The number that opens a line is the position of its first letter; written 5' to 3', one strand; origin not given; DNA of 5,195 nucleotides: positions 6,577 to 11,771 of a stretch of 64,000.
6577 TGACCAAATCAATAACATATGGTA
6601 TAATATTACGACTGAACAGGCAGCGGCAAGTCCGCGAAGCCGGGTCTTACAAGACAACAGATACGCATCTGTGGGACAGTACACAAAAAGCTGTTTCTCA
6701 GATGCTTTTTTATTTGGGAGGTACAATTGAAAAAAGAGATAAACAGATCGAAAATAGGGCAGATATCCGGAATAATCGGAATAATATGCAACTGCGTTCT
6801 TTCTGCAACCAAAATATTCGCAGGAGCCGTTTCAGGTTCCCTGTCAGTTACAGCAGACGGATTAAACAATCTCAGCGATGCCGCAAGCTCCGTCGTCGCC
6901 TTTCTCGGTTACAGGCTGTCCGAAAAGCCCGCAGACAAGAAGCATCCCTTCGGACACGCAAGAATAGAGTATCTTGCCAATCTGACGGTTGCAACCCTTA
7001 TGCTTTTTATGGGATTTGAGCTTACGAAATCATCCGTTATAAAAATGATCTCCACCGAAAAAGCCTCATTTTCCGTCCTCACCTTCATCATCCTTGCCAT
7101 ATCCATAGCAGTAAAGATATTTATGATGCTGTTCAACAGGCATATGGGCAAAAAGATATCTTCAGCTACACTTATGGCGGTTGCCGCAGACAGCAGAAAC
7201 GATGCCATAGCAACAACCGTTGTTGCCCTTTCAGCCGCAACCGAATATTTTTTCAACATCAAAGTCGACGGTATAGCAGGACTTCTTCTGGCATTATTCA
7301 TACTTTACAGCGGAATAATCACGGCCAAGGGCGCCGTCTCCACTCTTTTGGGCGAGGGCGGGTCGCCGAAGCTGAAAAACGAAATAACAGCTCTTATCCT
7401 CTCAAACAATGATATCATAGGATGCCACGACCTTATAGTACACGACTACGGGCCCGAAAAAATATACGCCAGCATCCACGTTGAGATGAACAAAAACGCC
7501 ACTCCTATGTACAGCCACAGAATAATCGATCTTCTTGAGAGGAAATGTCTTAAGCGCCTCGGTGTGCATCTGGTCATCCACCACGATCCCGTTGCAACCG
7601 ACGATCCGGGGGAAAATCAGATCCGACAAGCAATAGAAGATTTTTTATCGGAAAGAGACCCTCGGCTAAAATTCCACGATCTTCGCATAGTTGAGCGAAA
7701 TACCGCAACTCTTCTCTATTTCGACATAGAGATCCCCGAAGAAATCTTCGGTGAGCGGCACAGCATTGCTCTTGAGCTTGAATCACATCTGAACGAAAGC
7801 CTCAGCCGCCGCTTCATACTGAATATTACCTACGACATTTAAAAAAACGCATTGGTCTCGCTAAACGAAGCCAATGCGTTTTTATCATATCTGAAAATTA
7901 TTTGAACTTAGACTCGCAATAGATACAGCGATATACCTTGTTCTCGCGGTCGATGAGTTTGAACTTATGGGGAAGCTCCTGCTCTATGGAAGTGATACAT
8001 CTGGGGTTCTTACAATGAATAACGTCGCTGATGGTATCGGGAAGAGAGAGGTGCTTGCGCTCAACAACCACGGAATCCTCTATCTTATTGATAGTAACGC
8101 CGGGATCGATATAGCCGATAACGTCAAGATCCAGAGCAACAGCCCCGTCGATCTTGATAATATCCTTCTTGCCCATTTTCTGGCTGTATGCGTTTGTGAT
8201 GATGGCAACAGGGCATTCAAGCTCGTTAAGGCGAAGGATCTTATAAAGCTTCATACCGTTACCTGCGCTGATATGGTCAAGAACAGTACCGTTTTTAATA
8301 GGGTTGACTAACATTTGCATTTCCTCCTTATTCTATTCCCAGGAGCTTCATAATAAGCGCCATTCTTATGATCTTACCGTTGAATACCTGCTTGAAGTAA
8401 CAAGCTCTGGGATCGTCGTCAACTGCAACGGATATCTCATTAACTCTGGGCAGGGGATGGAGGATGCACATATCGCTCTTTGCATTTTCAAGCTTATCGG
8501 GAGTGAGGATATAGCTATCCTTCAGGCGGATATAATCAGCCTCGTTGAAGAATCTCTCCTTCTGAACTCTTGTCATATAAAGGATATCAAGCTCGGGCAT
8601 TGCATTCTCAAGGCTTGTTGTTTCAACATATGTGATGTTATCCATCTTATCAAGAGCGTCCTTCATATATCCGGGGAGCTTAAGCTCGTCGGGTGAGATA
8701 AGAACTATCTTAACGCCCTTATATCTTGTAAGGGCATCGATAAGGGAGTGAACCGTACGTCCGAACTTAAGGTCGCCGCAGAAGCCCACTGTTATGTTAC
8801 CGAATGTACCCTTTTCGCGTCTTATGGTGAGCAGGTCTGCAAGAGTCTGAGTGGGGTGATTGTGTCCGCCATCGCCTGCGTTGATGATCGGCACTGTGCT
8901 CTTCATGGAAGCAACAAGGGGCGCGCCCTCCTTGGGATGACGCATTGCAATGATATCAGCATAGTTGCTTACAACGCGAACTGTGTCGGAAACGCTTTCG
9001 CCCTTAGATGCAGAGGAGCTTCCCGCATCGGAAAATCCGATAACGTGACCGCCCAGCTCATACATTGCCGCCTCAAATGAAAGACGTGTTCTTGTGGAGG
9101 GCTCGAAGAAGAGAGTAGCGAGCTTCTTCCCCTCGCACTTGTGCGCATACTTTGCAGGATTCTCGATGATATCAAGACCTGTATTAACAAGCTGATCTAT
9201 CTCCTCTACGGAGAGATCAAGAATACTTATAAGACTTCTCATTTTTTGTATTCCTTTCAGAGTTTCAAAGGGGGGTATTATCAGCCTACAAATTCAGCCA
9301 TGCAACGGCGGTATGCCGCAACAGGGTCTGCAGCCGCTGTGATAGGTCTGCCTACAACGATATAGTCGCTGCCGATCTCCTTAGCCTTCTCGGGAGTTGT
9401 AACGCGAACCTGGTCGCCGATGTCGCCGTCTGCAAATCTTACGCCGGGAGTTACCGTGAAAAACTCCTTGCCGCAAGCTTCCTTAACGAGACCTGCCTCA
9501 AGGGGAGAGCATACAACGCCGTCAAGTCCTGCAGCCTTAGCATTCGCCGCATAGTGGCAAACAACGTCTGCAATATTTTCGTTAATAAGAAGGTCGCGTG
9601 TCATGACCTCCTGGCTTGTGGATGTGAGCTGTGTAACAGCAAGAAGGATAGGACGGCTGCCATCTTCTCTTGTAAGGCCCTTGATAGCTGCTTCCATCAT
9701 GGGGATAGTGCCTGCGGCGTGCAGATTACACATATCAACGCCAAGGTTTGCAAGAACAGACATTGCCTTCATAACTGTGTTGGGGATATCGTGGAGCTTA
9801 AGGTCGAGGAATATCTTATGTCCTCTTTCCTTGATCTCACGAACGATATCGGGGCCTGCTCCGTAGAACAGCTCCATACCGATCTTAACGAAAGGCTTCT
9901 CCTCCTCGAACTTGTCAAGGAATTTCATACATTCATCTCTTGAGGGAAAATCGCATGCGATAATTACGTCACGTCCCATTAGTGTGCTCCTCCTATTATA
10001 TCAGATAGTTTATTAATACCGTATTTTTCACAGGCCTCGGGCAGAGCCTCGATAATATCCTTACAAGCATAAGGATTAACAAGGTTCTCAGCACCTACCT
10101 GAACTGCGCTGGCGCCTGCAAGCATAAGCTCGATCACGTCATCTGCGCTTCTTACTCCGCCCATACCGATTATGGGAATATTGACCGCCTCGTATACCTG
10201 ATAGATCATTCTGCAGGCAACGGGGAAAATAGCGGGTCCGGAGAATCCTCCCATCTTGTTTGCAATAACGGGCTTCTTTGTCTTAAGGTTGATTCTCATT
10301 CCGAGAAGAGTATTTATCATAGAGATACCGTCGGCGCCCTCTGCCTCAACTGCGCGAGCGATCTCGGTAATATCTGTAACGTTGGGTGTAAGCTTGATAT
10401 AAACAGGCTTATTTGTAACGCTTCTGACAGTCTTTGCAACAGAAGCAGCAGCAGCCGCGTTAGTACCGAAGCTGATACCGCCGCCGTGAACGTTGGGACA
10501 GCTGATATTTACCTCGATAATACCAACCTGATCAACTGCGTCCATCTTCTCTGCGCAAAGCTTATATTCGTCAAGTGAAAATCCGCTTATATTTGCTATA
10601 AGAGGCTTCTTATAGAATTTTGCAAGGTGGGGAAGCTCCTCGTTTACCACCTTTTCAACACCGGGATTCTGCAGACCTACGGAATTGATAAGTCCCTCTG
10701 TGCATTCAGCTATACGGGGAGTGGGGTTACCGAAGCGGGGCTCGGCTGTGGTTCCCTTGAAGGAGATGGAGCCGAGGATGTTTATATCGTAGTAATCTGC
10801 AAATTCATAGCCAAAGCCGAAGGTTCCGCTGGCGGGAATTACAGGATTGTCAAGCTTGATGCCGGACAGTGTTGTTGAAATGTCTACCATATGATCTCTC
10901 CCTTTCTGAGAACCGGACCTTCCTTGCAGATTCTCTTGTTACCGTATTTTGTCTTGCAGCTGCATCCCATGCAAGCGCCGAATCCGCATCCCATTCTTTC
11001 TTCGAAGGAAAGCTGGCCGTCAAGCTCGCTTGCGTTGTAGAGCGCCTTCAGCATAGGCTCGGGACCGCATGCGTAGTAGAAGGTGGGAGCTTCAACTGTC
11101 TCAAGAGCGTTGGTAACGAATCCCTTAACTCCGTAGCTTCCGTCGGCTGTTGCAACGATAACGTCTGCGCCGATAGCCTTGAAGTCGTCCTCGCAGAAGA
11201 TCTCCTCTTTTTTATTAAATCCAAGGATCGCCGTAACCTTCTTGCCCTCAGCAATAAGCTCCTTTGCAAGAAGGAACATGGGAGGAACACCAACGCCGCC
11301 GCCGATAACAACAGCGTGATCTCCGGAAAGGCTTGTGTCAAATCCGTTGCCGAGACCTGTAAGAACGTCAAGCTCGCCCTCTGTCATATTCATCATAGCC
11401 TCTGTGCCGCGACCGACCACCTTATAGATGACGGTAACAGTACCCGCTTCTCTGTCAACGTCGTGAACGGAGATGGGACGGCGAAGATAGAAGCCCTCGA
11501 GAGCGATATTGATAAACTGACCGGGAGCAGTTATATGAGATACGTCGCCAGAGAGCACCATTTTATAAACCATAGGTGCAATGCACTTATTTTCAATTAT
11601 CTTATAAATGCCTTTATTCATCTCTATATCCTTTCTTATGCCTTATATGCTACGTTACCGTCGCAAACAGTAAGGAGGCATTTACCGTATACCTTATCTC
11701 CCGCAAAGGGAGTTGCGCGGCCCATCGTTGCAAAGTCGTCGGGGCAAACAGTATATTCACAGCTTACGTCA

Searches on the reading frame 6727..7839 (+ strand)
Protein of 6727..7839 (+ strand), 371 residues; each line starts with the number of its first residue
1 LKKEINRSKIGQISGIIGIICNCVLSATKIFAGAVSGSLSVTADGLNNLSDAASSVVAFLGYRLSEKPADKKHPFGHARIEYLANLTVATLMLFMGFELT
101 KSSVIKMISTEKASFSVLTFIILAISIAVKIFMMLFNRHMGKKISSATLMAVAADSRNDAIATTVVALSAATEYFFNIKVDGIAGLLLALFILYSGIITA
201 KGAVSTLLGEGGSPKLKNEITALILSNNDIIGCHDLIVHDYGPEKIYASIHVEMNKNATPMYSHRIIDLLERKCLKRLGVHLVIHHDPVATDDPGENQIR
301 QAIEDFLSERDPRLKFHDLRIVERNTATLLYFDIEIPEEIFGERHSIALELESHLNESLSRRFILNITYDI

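Call 86: search_protein_families(library=pfam, proteins=[window:6727-7839:+], max_evalue=0.00001)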
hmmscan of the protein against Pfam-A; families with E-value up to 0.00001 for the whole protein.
window:6727-7839:+ (371 aa): 2 families
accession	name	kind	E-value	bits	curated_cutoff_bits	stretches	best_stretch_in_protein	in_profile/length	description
PF01545.26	Cation_efflux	-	1.6e-45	155.8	26.6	1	16-208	2-198/198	Cation efflux family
PF16916.11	ZT_dimer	-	1.1e-15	57.8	26.7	1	216-288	5-77/78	Dimerisation domain of Zinc Transporter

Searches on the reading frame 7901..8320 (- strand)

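Call 86: search_protein_families(library=pfam, proteins=[window:7901-8320:-], max_evalue=0.00001)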
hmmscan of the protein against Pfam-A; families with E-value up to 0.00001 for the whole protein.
window:7901-8320:- (140 aa): 2 families
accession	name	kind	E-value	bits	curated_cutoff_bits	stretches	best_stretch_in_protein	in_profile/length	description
PF01948.23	PyrI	-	1.2e-28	99.5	25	1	4-91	2-92/93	Aspartate carbamoyltransferase regulatory chain, allosteric domain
PF02748.20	PyrI_C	-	5e-14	52.3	23.4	1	97-139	2-43/48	Aspartate carbamoyltransferase regulatory chain, metal binding domain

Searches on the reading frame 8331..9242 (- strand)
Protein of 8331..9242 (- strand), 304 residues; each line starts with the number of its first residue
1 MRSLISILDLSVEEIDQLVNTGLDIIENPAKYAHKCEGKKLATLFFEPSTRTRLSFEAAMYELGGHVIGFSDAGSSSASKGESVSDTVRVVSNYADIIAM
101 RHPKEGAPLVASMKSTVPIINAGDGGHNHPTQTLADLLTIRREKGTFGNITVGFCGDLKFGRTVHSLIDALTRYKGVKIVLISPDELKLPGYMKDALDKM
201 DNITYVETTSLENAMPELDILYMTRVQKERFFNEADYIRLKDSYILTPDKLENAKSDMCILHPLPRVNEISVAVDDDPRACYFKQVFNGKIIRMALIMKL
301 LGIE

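Call 54: search_protein_families(library=pfam, proteins=[window:8331-9242:-], max_evalue=0.00001)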
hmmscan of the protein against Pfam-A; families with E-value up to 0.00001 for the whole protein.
window:8331-9242:- (304 aa): 2 families
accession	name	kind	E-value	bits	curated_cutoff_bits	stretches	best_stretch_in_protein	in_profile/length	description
PF02729.26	OTCace_N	-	2.9e-48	164.1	29.9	1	2-141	1-147/148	Aspartate/ornithine carbamoyltransferase, carbamoyl-P binding domain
PF00185.30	OTCace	-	4.1e-26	92.3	29.4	1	149-298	2-155/157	Aspartate/ornithine carbamoyltransferase, Asp/Orn binding domain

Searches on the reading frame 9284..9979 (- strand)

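Call 54: search_protein_families(library=pfam, proteins=[window:9284-9979:-], max_evalue=0.00001)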
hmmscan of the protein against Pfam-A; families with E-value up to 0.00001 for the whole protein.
window:9284-9979:- (232 aa): 1 family
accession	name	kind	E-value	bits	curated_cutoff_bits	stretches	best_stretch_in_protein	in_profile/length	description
PF00215.30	OMPdecase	-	4.1e-61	207.1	27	1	5-225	3-220/221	Orotidine 5'-phosphate decarboxylase / HUMPS family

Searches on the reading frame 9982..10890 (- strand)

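Call 54: search_protein_families(library=pfam, proteins=[window:9982-10890:-], max_evalue=0.00001)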
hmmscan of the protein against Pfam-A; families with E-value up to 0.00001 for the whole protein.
window:9982-10890:- (303 aa): 4 families
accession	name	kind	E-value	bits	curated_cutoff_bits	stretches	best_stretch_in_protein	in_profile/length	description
PF01180.27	DHO_dh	-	9.6e-88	294.6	27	1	5-285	3-289/291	Dihydroorotate dehydrogenase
PF01207.24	Dus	-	2.1e-09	37.4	20.4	1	95-284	54-231/311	Dihydrouridine synthase (Dus)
PF03060.21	NMO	-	9.6e-07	28.9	28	1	213-270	167-226/331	Nitronate monooxygenase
PF00977.27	His_biosynth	-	1.4e-06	28.3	23.6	0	226-288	62-124/228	Histidine biosynthesis protein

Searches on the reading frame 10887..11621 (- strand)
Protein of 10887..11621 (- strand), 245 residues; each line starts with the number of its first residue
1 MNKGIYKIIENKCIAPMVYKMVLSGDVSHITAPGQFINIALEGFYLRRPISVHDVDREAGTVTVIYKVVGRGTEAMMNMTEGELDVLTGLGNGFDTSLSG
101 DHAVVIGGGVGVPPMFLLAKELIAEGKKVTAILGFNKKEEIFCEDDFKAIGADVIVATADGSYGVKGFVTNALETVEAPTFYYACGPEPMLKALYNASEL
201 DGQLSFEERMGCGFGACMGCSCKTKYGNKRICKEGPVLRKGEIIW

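Call 54: search_protein_families(library=pfam, proteins=[window:10887-11621:-], max_evalue=0.00001)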
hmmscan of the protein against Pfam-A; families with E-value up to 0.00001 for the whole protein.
window:10887-11621:- (245 aa): 2 families
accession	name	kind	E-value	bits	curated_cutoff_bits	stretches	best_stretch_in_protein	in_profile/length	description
PF10418.14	DHODB_Fe-S_bind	-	1.1e-12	47.9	23.9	1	207-243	1-40/41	Iron-sulfur cluster binding domain of dihydroorotate dehydrogenase B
PF00175.26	NAD_binding_1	-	5.7e-07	30.6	22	1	106-193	2-106/109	Oxidoreductase NAD-binding domain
